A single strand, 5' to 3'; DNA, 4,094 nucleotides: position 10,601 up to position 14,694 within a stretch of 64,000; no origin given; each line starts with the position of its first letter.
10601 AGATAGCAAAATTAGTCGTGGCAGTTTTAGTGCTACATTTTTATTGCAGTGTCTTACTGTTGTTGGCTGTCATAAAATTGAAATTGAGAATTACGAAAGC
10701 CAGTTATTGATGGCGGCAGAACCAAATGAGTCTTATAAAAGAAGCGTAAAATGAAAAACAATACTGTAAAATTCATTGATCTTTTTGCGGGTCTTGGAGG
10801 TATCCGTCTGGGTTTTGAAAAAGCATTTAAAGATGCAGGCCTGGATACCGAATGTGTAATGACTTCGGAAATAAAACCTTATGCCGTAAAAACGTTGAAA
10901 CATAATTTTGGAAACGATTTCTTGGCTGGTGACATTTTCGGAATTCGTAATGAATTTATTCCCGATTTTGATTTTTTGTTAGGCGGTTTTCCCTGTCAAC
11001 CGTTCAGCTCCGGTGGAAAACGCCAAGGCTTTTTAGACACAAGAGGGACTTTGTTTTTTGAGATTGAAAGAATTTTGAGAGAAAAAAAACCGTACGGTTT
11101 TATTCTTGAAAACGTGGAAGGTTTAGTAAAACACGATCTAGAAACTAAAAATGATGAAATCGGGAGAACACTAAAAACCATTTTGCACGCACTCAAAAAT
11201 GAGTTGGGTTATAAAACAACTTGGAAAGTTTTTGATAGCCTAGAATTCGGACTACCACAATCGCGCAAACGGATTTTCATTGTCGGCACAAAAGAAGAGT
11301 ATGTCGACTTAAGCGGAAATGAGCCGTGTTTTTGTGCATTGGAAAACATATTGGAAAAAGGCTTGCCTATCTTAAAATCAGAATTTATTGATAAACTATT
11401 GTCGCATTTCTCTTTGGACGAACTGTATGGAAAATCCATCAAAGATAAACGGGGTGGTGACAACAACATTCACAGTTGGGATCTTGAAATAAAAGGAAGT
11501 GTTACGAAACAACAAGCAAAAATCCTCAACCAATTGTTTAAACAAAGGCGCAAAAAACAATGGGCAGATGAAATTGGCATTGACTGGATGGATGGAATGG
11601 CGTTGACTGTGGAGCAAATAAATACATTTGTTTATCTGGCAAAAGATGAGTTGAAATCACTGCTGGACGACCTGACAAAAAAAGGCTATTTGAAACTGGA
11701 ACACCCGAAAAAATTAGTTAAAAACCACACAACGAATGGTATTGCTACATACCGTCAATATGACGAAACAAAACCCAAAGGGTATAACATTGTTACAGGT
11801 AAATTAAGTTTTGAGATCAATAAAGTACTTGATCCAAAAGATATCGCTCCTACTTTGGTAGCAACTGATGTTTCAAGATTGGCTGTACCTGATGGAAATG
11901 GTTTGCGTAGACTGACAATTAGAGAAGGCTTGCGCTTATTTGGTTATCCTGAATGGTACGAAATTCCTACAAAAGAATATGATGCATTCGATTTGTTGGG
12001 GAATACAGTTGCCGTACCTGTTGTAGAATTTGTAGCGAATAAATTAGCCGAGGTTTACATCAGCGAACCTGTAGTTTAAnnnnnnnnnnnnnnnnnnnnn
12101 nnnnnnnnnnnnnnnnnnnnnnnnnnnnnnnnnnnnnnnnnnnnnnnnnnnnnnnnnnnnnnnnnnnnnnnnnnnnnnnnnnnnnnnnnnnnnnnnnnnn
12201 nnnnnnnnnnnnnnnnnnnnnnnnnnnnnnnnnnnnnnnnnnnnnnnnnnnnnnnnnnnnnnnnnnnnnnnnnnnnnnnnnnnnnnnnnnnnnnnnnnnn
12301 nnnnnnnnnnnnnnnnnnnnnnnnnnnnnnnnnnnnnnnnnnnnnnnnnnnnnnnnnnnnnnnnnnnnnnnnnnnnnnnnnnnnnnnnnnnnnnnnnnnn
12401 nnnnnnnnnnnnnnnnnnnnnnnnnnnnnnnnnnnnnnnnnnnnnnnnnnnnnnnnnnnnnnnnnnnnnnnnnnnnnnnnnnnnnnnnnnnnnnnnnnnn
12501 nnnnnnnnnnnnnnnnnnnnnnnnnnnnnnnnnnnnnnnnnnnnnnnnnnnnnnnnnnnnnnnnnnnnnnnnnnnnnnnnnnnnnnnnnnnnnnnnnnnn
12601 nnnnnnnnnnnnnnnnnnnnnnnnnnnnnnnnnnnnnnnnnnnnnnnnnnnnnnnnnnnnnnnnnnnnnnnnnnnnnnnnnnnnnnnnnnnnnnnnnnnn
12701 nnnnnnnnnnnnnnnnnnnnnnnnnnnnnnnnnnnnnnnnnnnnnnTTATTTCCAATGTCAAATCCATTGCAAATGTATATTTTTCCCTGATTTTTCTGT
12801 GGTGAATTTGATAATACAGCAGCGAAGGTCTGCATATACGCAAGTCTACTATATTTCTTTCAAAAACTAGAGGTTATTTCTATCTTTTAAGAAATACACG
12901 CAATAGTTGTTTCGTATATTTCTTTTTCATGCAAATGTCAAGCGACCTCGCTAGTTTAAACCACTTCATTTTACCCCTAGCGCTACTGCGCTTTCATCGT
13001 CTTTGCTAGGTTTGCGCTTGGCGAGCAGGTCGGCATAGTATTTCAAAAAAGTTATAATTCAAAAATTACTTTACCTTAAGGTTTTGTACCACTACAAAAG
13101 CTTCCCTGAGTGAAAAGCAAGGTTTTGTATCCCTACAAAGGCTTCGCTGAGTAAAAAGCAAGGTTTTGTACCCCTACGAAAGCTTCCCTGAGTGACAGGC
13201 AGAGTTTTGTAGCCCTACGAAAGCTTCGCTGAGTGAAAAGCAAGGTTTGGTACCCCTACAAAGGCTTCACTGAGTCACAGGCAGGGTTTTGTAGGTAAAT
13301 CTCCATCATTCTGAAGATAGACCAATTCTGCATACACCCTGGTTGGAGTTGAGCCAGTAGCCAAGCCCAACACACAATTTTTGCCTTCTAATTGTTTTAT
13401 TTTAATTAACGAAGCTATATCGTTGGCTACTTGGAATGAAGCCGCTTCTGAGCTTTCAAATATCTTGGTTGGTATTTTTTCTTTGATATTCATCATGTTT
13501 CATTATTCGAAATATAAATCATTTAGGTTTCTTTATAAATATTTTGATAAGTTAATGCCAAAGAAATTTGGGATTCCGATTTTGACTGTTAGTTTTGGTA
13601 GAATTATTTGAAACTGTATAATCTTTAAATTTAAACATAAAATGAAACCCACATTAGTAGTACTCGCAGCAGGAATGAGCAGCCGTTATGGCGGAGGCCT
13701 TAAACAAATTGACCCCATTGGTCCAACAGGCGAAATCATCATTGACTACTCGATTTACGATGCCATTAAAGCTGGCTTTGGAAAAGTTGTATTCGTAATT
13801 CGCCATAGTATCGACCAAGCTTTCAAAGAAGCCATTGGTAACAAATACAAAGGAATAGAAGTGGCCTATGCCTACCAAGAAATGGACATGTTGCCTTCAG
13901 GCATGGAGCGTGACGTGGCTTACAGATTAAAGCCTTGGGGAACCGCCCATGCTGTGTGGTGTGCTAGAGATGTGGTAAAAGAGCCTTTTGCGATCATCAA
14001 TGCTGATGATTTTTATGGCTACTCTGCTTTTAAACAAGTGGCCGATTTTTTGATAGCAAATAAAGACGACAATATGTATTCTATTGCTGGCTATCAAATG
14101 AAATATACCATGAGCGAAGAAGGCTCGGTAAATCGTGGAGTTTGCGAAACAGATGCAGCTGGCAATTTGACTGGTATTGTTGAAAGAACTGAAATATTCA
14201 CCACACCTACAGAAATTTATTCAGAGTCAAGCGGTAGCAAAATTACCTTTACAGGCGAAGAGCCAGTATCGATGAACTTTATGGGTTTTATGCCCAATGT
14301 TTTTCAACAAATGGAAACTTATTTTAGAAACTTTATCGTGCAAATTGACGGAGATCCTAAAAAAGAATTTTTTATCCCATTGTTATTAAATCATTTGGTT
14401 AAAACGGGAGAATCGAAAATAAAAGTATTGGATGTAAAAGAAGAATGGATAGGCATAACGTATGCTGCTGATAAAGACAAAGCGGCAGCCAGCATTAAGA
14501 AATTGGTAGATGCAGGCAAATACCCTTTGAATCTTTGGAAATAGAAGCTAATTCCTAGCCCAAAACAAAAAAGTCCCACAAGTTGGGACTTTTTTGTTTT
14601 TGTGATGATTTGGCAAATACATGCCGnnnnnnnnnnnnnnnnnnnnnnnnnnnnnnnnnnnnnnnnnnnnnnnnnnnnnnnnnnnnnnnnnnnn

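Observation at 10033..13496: A restriction-modification cassette sits where most of a nagB gene should be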

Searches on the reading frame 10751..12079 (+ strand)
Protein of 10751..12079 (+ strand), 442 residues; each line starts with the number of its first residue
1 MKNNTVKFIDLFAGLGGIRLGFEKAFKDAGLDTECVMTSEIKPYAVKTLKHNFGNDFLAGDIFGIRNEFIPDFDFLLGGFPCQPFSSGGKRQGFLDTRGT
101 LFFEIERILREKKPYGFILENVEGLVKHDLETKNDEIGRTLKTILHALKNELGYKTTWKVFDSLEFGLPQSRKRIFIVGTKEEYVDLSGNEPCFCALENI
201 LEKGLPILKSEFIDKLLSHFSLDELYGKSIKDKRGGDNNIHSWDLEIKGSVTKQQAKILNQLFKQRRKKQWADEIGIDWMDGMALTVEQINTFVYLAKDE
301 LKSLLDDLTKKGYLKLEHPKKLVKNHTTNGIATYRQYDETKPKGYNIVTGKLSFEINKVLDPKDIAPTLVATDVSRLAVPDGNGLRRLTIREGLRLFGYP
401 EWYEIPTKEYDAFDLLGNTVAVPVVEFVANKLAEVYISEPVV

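Call 7: search_protein_families(library=pfam, proteins=[window:10751-12079:+], max_evalue=0.01)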
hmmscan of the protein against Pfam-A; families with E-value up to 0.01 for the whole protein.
window:10751-12079:+ (442 aa): 1 family
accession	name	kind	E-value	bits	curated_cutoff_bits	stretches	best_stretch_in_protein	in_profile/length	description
PF00145.23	DNA_methylase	-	1e-74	252.3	22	1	7-432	2-322/324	C-5 cytosine-specific DNA methylase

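Call 11: search_protein_families(library=ncbifam, proteins=[window:10751-12079:+], max_evalue=1)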
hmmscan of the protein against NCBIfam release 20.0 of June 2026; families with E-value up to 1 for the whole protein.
window:10751-12079:+ (442 aa): 4 families
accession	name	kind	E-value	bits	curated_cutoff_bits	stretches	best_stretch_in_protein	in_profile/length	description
TIGR00675.1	dcm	superfamily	3.2e-97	326.1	100.65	1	8-432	1-329/329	DNA (cytosine-5-)-methyltransferase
NF007772.0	PRK10458.1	subfamily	8.5e-35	120.2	710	3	67-182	164-288/472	DNA cytosine methylase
NF003256.0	PRK04214.1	equivalog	0.072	12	500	1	281-328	307-354/412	ribonuclease BN/unknown domain fusion protein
TIGR00537.1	hemK_rel_arch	hypoth_equivalog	0.094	12.4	87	1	33-96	41-106/179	HemK2/MTQ2 family protein methyltransferase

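Call 32: search_protein_families(library=padloc, proteins=[window:10751-12079:+], max_evalue=0.001)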
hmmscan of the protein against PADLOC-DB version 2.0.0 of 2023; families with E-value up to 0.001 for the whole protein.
window:10751-12079:+ (442 aa): 61 families (the best 25 are shown)
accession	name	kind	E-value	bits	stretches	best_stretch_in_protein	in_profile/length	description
PDLC03272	MTase_II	-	4.2e-95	317.3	1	2-436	71-390/407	Type II methyltransferase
PDLC03378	MTase_II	-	3.5e-57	192.2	2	5-184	2-171/344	Type II methyltransferase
PDLC03361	MTase_II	-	2e-55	186.5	2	3-183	84-285/455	Type II methyltransferase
PDLC02653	DrmMII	-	2.3e-52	176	2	5-183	4-176/333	DrmMII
PDLC03716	oMTase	-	2.8e-50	169.4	1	2-186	35-205/349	orphan methyltransferase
PDLC03217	MTase_II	-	1.4e-49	167.2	2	6-184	385-548/703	Type II methyltransferase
PDLC03242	MTase_II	-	5.8e-49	165.1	1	6-182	101-262/409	Type II methyltransferase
PDLC00026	DruM2|DruM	-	9.4e-47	158.2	1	4-435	3-317/336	DNA cytosine methylase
PDLC03234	MTase_II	-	3.2e-43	146.4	2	4-184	3-178/375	Type II methyltransferase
PDLC03269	MTase_II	-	9.7e-42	141.5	1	6-439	4-431/437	Type II methyltransferase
PDLC00027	DruM2|DruM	-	4.2e-40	136.2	1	3-183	9-174/361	DNA cytosine methylase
PDLC03734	oMTase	-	1.2e-39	134.6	1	6-232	4-219/444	orphan methyltransferase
PDLC03326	MTase_II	-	2.3e-38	130.4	2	5-188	4-183/412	Type II methyltransferase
PDLC00033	DruM2|DruM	-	2.9e-38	130.1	1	3-182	19-192/368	DNA cytosine methylase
PDLC03286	MTase_II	-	6.7e-38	128.4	1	6-180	1-168/185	Type II methyltransferase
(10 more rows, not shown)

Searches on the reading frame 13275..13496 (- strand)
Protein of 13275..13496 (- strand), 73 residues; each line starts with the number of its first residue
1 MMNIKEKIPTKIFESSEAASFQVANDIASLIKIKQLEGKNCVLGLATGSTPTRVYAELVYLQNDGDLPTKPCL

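Call 7: search_protein_families(library=pfam, proteins=[window:13275-13496:-], max_evalue=0.01)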
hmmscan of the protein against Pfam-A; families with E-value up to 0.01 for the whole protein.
window:13275-13496:- (73 aa): 0 families

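Call 10: search_protein_families(library=pfam, proteins=[window:13275-13496:-], max_evalue=10)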
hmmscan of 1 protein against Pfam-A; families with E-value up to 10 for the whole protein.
window:13275-13496:- (73 aa): 2 families
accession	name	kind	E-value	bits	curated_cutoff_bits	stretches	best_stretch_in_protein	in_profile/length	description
PF01182.26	Glucosamine_iso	-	0.12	12.6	27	1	15-62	2-49/225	Glucosamine-6-phosphate isomerases/6-phosphogluconolactonase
PF14601.11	TFX_C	-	0.21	12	27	1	7-39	27-59/83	DNA_binding protein, TFX, C-term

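Call 11: search_protein_families(library=ncbifam, proteins=[window:13275-13496:-], max_evalue=1)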
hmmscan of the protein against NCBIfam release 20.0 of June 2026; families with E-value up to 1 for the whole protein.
window:13275-13496:- (73 aa): 6 families
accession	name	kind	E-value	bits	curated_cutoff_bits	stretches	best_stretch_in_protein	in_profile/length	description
NF002557.0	PRK02122.1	subfamily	1.1e-17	63.5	384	1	5-67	26-88/653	glucosamine-6-phosphate deaminase-like protein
NF001684.0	PRK00443.1-4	subfamily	8.1e-07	28.8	326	1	12-66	5-55/260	glucosamine-6-phosphate deaminase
TIGR00502.1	nagB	equivalog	4.7e-06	26.1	236.9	1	16-67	9-61/259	glucosamine-6-phosphate deaminase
NF007291.0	PRK09762.1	equivalog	0.012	15.2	271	1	12-59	8-51/236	galactosamine-6-phosphate isomerase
NF001685.0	PRK00443.1-5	equivalog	0.018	14.3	513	1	32-68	26-62/266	glucosamine-6-phosphate deaminase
NF001682.0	PRK00443.1-1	equivalog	0.024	14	528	1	37-59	26-48/262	glucosamine-6-phosphate deaminase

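Call 12: search_solved_structures(query=window:13275-13496:-, max_evalue=10, show_alignments=3)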
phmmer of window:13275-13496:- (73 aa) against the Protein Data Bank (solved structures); distinct sequences matched with E-value up to 10: 13.
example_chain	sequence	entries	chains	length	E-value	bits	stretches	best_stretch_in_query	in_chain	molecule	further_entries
2bkv_A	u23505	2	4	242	0.029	18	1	19-64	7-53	GLUCOSAMINE-6-PHOSPHATE DEAMINASE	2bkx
7lqn_A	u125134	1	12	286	0.12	16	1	33-68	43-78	Glucosamine-6-phosphate deaminase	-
7lqm_A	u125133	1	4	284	0.14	15.8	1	32-69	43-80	Glucosamine-6-phosphate deaminase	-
1ne7_A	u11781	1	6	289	0.18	15.4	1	31-70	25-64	Glucosamine-6-phosphate isomerase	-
2mlx_B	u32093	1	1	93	0.64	13.7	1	12-71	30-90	Alkaline phosphatase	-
4lrs_A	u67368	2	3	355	0.94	13.2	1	17-57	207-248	4-hydroxy-2-oxovalerate aldolase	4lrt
1jt9_A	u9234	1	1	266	1.1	12.9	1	33-68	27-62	Glucosamine-6-Phosphate deaminase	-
1cd5_A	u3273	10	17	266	1.2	12.9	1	33-68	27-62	PROTEIN (GLUCOSAMINE 6-PHOSPHATE DEAMINASE) | GLUCOSAMINE 6-PHOSPHATE DEAMINASE | GLUCOSAMINE-6-PHOSPHATE DEAMINASE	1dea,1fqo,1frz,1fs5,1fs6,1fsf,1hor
5hj5_A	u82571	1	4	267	1.3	12.8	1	26-69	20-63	Glucosamine-6-phosphate deaminase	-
4r7t_A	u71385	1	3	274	1.3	12.7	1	26-69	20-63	Glucosamine-6-phosphate deaminase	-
3e15_A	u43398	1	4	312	1.6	12.5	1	16-61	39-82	Glucose-6-phosphate 1-dehydrogenase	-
3css_A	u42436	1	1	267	1.6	12.4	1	10-58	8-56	6-phosphogluconolactonase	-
1kh7_A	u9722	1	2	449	1.7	12.4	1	13-69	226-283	alkaline phosphatase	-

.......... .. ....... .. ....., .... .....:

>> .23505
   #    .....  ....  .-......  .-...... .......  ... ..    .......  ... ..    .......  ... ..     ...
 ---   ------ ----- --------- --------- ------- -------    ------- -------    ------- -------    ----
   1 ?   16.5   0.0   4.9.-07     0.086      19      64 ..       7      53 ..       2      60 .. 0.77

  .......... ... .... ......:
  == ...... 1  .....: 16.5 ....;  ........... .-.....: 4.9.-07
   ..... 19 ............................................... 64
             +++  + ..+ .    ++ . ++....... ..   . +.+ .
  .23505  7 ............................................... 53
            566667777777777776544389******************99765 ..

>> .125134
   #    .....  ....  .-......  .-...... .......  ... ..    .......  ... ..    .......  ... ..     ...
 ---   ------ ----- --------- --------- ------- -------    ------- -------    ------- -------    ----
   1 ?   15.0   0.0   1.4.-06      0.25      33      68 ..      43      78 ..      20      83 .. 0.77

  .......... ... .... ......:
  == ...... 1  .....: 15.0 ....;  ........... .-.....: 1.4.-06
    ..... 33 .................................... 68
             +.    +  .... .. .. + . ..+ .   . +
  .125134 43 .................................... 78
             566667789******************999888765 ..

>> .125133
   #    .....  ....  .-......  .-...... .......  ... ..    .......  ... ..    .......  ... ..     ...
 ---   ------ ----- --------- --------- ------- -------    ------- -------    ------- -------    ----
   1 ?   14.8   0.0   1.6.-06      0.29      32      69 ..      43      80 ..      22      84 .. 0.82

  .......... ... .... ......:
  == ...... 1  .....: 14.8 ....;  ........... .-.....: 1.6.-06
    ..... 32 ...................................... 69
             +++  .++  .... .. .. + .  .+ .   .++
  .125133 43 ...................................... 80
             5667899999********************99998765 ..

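Call 86: list_cluster_members(proteins=[P0001, window:13275-13496:-, window:12060-12746:-, window:10751-12079:+, window:10476-10754:+])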
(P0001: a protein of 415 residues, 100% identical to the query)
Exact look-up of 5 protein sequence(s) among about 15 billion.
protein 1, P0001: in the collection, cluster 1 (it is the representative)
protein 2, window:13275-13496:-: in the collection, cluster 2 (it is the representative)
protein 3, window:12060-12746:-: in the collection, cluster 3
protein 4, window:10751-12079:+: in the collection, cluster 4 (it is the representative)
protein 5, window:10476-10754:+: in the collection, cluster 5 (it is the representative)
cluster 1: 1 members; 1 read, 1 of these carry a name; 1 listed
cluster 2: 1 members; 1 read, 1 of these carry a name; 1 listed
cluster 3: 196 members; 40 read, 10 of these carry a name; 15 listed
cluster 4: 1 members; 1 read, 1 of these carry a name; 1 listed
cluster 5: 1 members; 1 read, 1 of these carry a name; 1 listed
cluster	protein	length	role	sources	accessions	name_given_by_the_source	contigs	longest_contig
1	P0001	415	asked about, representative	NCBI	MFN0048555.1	MAG: sugar MFS transporter [Cytophagales bacterium]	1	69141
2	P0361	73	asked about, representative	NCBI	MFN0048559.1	MAG: hypothetical protein ACKVOU_05515 [Cytophagales bacterium]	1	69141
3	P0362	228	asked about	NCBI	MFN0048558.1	MAG: NgoBV family restriction endonuclease [Cytophagales bacterium]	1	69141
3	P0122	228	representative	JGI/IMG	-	hypothetical protein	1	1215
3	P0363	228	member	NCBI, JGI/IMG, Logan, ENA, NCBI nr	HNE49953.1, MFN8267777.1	MAG: NgoBV family restriction endonuclease [Chitinophagales bacterium] | NgoBV family restriction endonuclease [Chitinophagales bacterium]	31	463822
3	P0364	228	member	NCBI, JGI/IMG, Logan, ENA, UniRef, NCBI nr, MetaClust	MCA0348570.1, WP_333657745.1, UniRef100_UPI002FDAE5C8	MAG: NgoBV family restriction endonuclease [Bacteroidetes bacterium] | NgoBV family restriction endonuclease n=1 Tax=Flavobacterium sp. TaxID=239 ... | NgoBV family restriction endonuclease [Bacteroidota bacterium]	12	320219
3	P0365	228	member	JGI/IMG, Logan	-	hypothetical protein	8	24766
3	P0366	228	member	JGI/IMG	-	hypothetical protein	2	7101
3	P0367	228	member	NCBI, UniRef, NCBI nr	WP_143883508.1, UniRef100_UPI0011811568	NgoBV family restriction endonuclease [Chryseobacterium binzhouense] | NgoBV family restriction endonuclease n=1 Tax=Chryseobacterium binzhouense TaxID=2593646 ...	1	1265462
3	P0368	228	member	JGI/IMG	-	type II restriction enzyme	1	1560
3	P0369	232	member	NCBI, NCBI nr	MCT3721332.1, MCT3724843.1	NgoBV family restriction endonuclease [Elizabethkingia anophelis]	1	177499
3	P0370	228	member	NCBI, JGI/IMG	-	hypothetical protein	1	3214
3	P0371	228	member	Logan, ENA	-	-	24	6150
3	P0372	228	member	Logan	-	-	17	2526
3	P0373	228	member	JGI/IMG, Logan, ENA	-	-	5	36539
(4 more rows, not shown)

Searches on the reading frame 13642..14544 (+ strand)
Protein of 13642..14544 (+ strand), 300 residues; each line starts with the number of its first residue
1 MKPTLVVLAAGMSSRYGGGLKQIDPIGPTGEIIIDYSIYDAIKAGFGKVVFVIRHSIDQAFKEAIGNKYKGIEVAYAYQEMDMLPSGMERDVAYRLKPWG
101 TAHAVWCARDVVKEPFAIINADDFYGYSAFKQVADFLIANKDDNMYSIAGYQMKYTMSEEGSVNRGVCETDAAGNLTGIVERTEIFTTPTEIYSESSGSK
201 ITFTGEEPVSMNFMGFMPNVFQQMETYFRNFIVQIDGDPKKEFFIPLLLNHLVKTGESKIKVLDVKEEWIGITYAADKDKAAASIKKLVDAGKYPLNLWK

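Call 7: search_protein_families(library=pfam, proteins=[window:13642-14544:+], max_evalue=0.01)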
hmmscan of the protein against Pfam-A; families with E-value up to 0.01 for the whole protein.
window:13642-14544:+ (300 aa): 2 families
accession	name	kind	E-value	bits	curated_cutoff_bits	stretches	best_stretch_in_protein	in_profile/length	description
PF00483.29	NTP_transferase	-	4.1e-09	36.8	21.2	1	32-182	32-163/245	Nucleotidyl transferase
PF12804.13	NTP_transf_3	-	0.00028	21.6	27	1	6-59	2-50/160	MobA-like NTP transferase domain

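Call 11: search_protein_families(library=ncbifam, proteins=[window:13642-14544:+], max_evalue=1)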
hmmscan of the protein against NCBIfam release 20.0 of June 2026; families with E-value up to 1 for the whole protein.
window:13642-14544:+ (300 aa): 7 families
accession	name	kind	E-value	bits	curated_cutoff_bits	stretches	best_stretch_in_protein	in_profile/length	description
TIGR03992.1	Arch_glmU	subfamily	3.4e-08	32.8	292.1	1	6-184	4-154/393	bifunctional sugar-1-phosphate nucleotidylyltransferase/acetyltransferase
NF041313.1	UDPGP_AglF_Halo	equivalog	1.5e-07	31.1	400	1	6-184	4-160/234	UTP--glucose-1-phosphate uridylyltransferase AglF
TIGR01099.1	galU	equivalog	0.00015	21.4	326.8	1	33-189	34-195/261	UTP--glucose-1-phosphate uridylyltransferase GalU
TIGR01208.1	rmlA_long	equivalog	0.0004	19.4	320.25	1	29-136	28-121/353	glucose-1-phosphate thymidylyltransferase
TIGR03310.1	matur_MocA_YgfJ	equivalog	0.0015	18.5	186.45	1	6-68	3-61/188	molybdenum cofactor cytidylyltransferase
NF010935.0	PRK14355.1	equivalog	0.0031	16.2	718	1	5-81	6-77/459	bifunctional UDP-N-acetylglucosamine diphosphorylase/glucosamine-1-phosphate N-acetyltransferase GlmU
NF041135.1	IPPtranDIPPsyn_Thcocales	equivalog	0.028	13.4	580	1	6-129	4-108/419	bifunctional L-myo-inositol-1-phosphate cytidylyltransferase/CDP-L-myo-inositol myo-inositolphosphotransferase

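Call 20: find_encoding_contigs(protein=window:13642-14544:+, flank=10000, max_places=10)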
Protein window:13642-14544:+ (300 aa): no gene with exactly this product is on record in the collection.

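Call 41: find_related_loci(query=window:13642-14544:+, collection=metagenome_contigs, flank=10000)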
Query window:13642-14544:+ (300 aa) in metagenome_contigs; peptide patterns used: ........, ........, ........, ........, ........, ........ (x = any residue, [..] = any of these).
600 stretches matched a pattern (row limit reached: there are more); 585 encode a relative of the query (tblastn E <= 1e-3); the best 80 are kept; 80 distinct loci.
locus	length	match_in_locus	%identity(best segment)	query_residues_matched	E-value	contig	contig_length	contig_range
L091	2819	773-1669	81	1-300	4e-178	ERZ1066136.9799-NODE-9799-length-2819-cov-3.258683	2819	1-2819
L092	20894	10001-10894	53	1-299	5e-100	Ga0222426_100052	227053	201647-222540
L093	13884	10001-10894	52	1-299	4e-98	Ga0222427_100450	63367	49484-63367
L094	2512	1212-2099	51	1-299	6e-100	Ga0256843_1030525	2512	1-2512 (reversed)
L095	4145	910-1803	50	1-299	6e-97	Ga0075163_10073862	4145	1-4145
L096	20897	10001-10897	50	1-299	3e-96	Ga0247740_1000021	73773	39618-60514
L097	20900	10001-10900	50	1-300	6e-95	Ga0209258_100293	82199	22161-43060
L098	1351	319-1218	52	1-300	3e-102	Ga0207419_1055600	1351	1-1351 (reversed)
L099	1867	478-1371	51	1-299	2e-100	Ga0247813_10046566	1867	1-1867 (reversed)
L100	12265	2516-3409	51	1-299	1e-94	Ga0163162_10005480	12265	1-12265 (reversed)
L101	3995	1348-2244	51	1-299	3e-95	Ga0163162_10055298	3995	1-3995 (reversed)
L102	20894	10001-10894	51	1-299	2e-94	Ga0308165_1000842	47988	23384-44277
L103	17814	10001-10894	51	2-299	1e-94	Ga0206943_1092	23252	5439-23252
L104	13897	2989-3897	51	1-300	2e-94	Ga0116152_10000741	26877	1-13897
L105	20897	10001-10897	50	1-299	4e-94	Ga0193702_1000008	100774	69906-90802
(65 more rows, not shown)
